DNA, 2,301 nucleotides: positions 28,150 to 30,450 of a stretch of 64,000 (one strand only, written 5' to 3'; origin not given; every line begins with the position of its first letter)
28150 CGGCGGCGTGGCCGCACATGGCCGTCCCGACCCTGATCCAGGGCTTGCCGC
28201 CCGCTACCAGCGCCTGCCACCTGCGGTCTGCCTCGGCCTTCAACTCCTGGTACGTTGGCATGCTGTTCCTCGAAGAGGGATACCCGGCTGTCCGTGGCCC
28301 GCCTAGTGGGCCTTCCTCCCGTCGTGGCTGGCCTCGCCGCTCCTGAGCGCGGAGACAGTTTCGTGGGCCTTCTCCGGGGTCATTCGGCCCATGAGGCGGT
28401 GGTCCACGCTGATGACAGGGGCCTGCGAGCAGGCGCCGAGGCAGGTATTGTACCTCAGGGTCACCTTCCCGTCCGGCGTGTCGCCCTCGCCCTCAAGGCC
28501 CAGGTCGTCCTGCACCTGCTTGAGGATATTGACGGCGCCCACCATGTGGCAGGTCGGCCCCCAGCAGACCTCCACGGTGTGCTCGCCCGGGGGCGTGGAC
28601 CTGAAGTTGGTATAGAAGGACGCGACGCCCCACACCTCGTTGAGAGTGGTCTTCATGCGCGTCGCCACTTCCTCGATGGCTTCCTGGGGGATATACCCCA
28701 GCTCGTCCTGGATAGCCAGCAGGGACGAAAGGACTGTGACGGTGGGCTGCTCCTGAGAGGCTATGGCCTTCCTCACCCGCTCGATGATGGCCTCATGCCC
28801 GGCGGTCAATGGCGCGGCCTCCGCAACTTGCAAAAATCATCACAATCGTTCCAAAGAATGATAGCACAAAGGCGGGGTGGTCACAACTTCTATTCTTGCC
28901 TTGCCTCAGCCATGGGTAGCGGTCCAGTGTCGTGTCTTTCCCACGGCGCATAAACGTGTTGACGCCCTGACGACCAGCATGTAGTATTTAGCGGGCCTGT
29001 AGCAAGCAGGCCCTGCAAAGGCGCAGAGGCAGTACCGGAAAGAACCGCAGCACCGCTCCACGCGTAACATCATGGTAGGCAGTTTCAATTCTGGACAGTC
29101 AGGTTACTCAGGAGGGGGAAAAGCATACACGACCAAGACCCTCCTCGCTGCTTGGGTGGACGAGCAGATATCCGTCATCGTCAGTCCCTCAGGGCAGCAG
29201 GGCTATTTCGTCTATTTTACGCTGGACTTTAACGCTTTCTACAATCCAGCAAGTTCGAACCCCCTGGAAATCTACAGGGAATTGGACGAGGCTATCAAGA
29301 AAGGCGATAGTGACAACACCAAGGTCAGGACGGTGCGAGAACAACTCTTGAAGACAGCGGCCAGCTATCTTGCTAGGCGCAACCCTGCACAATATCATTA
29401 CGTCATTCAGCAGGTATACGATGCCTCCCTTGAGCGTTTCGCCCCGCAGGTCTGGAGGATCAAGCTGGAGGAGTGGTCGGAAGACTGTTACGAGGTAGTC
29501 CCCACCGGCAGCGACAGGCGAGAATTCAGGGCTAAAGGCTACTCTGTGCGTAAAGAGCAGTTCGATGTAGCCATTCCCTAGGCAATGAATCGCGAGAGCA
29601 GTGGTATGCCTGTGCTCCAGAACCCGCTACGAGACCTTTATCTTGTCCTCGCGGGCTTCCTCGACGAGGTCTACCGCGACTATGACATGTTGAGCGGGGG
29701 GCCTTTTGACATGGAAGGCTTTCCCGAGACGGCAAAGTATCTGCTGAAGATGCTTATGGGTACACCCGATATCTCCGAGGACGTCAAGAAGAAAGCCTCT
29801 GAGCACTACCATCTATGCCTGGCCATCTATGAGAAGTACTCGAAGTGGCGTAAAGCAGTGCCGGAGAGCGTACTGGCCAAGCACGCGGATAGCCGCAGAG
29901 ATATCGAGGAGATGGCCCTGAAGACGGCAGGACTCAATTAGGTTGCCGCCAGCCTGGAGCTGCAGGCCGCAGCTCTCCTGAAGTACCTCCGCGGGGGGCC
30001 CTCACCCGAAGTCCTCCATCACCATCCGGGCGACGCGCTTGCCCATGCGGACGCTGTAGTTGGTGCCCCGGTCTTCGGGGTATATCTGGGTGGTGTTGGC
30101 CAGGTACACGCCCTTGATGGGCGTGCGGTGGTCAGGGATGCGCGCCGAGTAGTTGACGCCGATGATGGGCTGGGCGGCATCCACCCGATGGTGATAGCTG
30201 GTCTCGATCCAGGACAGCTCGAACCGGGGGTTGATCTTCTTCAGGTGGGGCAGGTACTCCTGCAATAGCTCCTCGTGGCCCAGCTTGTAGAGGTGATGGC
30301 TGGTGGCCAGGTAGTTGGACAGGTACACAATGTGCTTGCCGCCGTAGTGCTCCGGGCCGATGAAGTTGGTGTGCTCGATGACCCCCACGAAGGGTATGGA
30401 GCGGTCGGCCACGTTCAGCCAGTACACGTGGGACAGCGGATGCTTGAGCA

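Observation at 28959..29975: Low-G+C two-gene islet of unknown function with its own near-consensus promoter, wedged between core operons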

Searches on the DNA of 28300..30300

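Call 103: search_rna_families(source=window, start=28300, end=30300, threshold=evalue, max_evalue=1)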
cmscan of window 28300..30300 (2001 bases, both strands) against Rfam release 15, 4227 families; matches with E-value up to 1: 0.
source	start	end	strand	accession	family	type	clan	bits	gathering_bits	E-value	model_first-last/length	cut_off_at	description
